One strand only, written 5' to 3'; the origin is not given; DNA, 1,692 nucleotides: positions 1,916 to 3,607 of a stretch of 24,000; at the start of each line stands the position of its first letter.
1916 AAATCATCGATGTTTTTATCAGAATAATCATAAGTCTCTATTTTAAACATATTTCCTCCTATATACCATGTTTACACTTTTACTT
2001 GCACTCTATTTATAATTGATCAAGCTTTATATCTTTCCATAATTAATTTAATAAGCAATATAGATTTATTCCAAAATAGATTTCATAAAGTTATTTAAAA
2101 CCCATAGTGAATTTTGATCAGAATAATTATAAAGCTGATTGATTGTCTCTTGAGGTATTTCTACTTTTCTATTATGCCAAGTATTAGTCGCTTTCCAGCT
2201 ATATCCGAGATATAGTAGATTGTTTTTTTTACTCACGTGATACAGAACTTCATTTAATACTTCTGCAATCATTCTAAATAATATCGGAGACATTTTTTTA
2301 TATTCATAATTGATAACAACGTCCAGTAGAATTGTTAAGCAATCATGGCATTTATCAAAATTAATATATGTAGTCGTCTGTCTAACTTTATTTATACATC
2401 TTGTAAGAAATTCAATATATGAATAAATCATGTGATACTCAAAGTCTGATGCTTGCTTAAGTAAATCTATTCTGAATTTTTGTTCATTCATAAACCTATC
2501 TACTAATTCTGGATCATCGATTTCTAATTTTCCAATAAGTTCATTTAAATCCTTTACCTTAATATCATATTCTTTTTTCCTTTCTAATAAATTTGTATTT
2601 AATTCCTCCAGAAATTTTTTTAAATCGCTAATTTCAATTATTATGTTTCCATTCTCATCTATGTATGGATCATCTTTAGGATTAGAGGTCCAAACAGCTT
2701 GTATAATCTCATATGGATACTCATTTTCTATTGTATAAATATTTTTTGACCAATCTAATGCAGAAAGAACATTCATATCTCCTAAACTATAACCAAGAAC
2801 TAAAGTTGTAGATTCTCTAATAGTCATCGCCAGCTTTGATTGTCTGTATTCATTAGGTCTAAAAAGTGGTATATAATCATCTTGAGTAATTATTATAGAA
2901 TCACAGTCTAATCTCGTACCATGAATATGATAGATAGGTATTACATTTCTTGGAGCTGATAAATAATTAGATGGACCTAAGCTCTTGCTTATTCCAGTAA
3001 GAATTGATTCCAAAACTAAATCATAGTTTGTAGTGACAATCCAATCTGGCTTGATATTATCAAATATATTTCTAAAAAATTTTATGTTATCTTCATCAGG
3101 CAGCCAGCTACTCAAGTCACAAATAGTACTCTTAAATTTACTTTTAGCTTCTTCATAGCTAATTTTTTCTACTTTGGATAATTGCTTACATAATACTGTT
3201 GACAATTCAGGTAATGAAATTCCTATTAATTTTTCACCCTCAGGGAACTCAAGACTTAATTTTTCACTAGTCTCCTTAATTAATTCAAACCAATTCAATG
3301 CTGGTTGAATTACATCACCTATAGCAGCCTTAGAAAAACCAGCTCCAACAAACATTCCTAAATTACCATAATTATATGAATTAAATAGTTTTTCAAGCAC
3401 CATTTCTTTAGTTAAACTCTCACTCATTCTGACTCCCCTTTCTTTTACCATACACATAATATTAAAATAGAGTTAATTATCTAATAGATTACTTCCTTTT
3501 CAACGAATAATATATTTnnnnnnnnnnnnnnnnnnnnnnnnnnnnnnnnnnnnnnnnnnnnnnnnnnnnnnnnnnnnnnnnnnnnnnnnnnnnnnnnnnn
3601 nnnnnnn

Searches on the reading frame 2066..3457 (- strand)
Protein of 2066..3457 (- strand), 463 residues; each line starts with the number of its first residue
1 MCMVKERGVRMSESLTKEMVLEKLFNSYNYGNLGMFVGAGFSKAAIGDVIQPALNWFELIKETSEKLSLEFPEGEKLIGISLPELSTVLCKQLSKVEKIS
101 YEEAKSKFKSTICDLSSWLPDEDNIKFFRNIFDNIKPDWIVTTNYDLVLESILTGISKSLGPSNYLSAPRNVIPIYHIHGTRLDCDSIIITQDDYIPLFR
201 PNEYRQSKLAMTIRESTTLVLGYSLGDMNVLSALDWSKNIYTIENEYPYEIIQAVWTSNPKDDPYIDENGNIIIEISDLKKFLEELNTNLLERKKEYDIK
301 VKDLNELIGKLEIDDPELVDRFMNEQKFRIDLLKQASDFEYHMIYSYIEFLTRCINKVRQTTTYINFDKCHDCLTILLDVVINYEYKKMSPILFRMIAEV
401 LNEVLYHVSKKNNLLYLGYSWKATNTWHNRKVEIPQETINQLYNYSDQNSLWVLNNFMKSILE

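Call 53: search_protein_families(library=pfam, proteins=[window:2066-3457:-], max_evalue=0.001)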
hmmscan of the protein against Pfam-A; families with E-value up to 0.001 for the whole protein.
window:2066-3457:- (463 aa): 1 family
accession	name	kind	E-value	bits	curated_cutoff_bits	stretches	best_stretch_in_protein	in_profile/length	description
PF13289.12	SIR2_2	-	3.1e-17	63.4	24.5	1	140-239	3-107/141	SIR2-like domain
